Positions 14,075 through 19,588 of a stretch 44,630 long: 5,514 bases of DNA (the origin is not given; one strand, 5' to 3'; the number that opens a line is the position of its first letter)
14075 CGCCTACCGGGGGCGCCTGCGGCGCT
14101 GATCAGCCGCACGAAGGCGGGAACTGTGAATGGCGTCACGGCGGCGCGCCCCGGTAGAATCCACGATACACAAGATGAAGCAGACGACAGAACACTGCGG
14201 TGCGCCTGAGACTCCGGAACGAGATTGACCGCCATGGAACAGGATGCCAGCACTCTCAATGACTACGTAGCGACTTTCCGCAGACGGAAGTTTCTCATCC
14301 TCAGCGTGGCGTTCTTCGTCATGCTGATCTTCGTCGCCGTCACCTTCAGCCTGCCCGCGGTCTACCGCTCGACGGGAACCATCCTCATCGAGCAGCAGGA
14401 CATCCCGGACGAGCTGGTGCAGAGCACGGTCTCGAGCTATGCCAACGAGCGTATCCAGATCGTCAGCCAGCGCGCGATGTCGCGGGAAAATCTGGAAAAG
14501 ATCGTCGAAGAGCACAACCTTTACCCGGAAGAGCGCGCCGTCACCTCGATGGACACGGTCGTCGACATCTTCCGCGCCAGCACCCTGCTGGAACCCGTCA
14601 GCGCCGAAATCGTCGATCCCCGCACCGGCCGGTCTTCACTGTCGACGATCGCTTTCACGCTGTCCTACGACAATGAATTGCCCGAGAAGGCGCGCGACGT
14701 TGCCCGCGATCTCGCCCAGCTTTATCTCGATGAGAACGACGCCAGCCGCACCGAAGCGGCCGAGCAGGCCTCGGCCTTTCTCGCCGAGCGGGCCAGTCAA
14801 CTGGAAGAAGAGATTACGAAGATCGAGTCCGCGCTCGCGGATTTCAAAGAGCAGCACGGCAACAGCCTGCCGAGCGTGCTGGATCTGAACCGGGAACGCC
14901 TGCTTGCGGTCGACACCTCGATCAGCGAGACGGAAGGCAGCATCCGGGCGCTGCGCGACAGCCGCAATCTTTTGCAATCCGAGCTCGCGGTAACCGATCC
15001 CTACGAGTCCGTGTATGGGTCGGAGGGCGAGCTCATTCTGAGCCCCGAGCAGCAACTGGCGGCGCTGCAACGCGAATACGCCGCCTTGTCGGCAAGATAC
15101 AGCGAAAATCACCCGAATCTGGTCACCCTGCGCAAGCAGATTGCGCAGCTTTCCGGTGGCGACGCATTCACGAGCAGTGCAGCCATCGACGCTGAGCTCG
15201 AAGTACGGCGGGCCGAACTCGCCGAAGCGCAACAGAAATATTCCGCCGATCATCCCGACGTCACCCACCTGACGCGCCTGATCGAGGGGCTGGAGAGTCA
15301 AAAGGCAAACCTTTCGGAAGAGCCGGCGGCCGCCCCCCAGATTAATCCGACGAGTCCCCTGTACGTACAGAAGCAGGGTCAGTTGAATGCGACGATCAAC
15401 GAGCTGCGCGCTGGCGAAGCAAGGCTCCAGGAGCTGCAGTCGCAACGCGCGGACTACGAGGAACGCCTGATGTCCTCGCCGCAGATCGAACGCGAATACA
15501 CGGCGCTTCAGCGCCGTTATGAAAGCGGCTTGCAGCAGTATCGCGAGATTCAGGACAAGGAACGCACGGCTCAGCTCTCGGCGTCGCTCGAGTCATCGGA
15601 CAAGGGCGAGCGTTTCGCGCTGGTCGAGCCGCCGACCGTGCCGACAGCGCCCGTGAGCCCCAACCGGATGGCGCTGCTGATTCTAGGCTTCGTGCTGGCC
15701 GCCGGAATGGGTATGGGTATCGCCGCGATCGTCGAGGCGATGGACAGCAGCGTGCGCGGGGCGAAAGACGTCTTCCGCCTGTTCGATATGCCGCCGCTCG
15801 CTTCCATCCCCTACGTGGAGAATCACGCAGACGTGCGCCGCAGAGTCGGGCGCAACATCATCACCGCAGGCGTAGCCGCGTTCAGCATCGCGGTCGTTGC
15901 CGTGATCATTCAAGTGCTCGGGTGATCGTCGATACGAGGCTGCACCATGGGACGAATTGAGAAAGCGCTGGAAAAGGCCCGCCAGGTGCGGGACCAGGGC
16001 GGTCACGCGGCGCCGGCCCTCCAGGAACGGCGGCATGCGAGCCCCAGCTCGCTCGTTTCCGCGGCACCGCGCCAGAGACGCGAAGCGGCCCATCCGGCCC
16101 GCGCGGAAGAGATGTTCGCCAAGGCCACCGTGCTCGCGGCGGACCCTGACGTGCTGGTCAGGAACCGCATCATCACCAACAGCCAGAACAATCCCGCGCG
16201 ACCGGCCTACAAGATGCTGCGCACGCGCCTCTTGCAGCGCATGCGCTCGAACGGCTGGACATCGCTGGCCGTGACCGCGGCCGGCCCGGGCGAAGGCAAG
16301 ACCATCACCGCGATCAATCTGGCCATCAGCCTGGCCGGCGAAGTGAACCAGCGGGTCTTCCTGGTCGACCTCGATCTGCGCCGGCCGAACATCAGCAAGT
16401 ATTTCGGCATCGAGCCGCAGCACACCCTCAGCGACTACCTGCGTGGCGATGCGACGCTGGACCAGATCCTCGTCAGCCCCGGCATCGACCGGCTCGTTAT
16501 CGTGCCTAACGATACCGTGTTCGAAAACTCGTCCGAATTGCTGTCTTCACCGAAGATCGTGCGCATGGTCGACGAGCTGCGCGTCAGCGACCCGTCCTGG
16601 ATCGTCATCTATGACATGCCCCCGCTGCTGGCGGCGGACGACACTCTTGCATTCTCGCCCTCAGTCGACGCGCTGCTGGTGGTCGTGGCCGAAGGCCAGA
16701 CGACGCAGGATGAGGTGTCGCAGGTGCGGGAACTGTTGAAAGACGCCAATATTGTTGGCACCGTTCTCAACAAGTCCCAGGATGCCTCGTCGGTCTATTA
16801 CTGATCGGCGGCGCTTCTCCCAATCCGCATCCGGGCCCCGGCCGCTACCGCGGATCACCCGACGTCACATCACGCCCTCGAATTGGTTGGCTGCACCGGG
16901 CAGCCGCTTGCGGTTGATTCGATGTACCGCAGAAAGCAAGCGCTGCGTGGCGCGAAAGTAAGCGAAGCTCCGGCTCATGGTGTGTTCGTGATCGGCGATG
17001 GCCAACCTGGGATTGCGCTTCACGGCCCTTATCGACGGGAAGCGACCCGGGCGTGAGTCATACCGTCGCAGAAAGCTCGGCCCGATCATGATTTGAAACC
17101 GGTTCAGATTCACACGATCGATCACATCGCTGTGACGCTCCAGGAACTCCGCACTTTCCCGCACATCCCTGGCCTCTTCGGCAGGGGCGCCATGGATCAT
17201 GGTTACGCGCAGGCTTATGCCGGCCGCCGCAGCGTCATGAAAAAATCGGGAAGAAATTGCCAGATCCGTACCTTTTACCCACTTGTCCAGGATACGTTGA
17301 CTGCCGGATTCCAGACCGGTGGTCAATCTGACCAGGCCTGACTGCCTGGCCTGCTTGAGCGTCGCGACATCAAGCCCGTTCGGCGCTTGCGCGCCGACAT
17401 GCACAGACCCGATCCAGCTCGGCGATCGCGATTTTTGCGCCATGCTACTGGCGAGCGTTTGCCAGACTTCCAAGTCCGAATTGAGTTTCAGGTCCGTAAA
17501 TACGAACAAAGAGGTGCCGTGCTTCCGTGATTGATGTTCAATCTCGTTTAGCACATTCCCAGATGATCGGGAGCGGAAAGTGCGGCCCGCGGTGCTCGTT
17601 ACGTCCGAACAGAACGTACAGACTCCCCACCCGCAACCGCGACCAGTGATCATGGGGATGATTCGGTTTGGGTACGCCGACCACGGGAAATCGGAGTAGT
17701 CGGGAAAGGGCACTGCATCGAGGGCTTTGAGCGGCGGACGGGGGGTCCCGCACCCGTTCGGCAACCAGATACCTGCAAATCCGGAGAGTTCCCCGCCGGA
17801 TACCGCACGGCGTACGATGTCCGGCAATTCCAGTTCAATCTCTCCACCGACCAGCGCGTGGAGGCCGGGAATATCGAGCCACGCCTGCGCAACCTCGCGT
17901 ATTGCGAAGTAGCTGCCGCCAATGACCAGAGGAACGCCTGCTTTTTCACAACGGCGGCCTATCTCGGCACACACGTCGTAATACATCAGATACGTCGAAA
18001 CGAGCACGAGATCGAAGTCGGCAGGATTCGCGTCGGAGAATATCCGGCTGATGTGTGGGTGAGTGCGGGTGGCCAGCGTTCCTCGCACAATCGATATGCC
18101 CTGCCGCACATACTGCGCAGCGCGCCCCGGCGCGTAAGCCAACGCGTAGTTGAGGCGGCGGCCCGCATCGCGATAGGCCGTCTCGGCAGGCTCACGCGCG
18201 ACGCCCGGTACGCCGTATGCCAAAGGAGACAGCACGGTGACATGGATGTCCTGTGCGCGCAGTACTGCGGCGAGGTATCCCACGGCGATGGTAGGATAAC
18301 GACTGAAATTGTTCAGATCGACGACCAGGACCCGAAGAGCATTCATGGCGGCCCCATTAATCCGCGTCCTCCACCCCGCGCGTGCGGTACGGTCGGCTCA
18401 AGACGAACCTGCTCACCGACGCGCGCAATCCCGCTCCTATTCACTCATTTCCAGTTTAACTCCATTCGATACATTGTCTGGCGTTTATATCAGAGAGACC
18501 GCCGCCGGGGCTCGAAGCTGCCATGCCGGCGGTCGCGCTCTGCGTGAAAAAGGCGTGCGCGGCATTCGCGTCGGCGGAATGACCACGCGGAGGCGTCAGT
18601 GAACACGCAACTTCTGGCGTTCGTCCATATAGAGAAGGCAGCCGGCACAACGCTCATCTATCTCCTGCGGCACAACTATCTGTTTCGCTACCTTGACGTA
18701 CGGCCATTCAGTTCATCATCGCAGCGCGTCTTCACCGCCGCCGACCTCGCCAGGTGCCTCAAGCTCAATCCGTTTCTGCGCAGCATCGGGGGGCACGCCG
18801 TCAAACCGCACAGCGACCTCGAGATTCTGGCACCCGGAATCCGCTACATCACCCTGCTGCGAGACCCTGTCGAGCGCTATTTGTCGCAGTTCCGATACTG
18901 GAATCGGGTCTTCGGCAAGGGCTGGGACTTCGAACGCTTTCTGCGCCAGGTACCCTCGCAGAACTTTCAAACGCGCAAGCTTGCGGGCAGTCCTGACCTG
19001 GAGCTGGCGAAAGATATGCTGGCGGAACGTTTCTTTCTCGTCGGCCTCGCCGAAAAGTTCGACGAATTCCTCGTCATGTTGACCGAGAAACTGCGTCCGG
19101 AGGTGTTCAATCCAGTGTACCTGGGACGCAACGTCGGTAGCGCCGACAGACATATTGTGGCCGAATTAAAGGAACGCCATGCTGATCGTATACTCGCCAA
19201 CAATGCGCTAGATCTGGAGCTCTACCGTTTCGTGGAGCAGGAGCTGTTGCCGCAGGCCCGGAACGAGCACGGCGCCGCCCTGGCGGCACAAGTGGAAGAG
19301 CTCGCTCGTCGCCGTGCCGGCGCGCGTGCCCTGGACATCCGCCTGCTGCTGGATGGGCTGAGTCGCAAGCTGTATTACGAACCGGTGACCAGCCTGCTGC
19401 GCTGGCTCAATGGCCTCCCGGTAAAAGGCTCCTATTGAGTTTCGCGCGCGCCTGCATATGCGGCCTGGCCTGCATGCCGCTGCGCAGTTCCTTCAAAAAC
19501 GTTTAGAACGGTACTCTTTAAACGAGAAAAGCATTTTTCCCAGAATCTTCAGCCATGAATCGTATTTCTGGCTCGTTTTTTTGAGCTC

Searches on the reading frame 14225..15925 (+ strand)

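Call 10: search_protein_families(library=ncbifam, proteins=[window:14225-15925:+], max_evalue=0.0001)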
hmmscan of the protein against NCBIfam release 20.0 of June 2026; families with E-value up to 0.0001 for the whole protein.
window:14225-15925:+ (566 aa): 6 families
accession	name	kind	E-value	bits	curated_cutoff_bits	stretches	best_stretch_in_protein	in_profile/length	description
TIGR03007.1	pepcterm_ChnLen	equivalog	6.8e-78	262.1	278.85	2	317-562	248-494/498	XrtA system polysaccharide chain length determinant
TIGR03017.1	EpsF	equivalog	1.7e-24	86.3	422.75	2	328-528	266-443/444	chain length determinant protein EpsF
NF008568.0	PRK11519.1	equivalog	3.1e-07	29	1068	0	142-212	228-298/720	tyrosine-protein kinase Wzc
NF045487.1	ASRP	equivalog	5.3e-07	28.6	300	0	82-304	64-270/593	archaea-specific SMC-related protein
TIGR01006.1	polys_exp_MPA1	subfamily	2.3e-06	27.2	296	0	472-530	165-223/226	CspC family polysaccharide chain length determinant protein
NF007350.0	PRK09841.1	equivalog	1.1e-05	23.8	1248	0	395-505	342-448/726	tyrosine-protein kinase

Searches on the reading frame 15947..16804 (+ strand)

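Call 10: search_protein_families(library=ncbifam, proteins=[window:15947-16804:+], max_evalue=0.0001)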
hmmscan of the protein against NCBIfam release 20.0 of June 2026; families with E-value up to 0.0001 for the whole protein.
window:15947-16804:+ (285 aa): 9 families
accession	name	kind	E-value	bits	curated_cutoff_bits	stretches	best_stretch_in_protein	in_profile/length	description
TIGR03018.1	pepcterm_TyrKin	hypoth_equivalog_domain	6.4e-47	159.6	230.65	1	77-275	4-207/207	XrtA-associated tyrosine autokinase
TIGR01007.1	eps_fam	subfamily_domain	1.7e-27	96.3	108.05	1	88-284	3-197/204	polysaccharide biosynthesis tyrosine autokinase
TIGR03029.1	EpsG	equivalog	1e-24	87.2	313.8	1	82-275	81-273/274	chain length determinant protein tyrosine kinase EpsG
NF007350.0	PRK09841.1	equivalog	3.5e-21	75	1248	1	87-285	514-711/726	tyrosine-protein kinase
TIGR01005.1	eps_transp_fam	subfamily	1.4e-19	69.8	411.7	1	42-272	482-713/754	exopolysaccharide transport protein family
NF008568.0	PRK11519.1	equivalog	4.8e-19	68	1068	1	82-276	504-697/720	tyrosine-protein kinase Wzc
TIGR01969.1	minD_arch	subfamily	3.1e-11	42.9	201.75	1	110-279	6-172/251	cell division ATPase MinD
TIGR01968.1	minD_bact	equivalog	1.3e-07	31.2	212.9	1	108-255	5-150/261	septum site-determining protein MinD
NF008669.0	PRK11670.1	equivalog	5.5e-06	25.5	348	1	107-242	110-242/369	iron-sulfur cluster carrier protein ApbC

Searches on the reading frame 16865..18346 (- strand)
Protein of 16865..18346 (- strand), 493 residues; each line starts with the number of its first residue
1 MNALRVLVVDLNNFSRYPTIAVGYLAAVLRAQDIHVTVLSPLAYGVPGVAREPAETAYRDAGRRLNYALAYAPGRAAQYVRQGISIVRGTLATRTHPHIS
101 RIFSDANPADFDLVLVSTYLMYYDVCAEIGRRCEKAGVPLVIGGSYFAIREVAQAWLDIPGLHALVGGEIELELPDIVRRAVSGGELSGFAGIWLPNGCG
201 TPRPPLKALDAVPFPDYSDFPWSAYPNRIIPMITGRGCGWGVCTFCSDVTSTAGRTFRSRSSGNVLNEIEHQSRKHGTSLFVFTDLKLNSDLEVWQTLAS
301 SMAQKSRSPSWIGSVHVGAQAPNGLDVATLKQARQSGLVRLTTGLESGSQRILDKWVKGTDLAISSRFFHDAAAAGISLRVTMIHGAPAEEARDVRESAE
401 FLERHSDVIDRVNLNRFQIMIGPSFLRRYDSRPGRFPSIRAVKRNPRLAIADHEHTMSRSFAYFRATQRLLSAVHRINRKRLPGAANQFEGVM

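Call 10: search_protein_families(library=ncbifam, proteins=[window:16865-18346:-], max_evalue=0.0001)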
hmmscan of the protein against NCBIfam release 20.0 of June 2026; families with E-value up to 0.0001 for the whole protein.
window:16865-18346:- (493 aa): 10 families
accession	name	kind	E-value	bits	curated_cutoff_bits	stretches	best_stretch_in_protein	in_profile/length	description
TIGR03975.1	rSAM_ocin_1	subfamily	8.8e-22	77.3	281.85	1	138-403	158-428/606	RiPP maturation radical SAM C-methyltransferase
TIGR03471.1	HpnJ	equivalog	5.6e-18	65.1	577.6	1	229-402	197-362/472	hopanoid biosynthesis associated radical SAM protein HpnJ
NF050148.1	rSAM_ApyD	equivalog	1.3e-17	63.5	750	1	202-419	172-380/645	RiPP biosynthesis radical SAM protein ApyD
TIGR04013.1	B12_SAM_MJ_1487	hypoth_equivalog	1.3e-15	57.2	251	1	109-417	42-345/382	TIGR04013 family B12-binding domain/radical SAM domain-containing protein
NF038361.1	rSAM_Sden_1168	equivalog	1.6e-15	56.7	575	1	207-404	256-450/560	Sden_1168 family B12-binding radical SAM P-methyltransferase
TIGR04072.2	rSAM_ladder_B12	equivalog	1.8e-14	53.3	360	1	134-404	94-348/443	lipid biosynthesis B12-binding/radical SAM protein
TIGR02026.1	BchE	equivalog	2.7e-12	46.3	481.35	1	203-398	164-358/497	magnesium-protoporphyrin IX monomethyl ester anaerobic oxidative cyclase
TIGR04014.1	B12_SAM_MJ_0865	equivalog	1e-11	44.3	360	1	86-404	16-335/434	methyl-coenzyme M reductase glutamine C-methyltransferase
TIGR04479.1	bcpD_PhpK_rSAM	subfamily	1.4e-08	33.6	600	1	216-405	229-409/504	PhpK family radical SAM P-methyltransferase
TIGR04385.1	B12_rSAM_cofa1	equivalog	2e-05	24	450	1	230-408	196-367/438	B12 lower ligand biosynthesis radical SAM protein BzaD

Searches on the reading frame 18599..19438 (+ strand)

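Call 10: search_protein_families(library=ncbifam, proteins=[window:18599-19438:+], max_evalue=0.0001)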
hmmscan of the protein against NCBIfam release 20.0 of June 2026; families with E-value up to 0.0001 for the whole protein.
window:18599-19438:+ (279 aa): 0 families

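Call 12: search_protein_families(library=pfam, proteins=[window:18599-19438:+], max_evalue=0.01)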
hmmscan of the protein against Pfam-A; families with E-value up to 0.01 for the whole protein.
window:18599-19438:+ (279 aa): 2 families
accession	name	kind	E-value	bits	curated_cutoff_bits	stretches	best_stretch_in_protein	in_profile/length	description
PF06990.17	Gal-3-0_sulfotr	-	9.1e-11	41.7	27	1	142-240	236-332/402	Galactose-3-O-sulfotransferase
PF03567.20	Sulfotransfer_2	-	0.00018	22.2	22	1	5-99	10-99/252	Sulfotransferase family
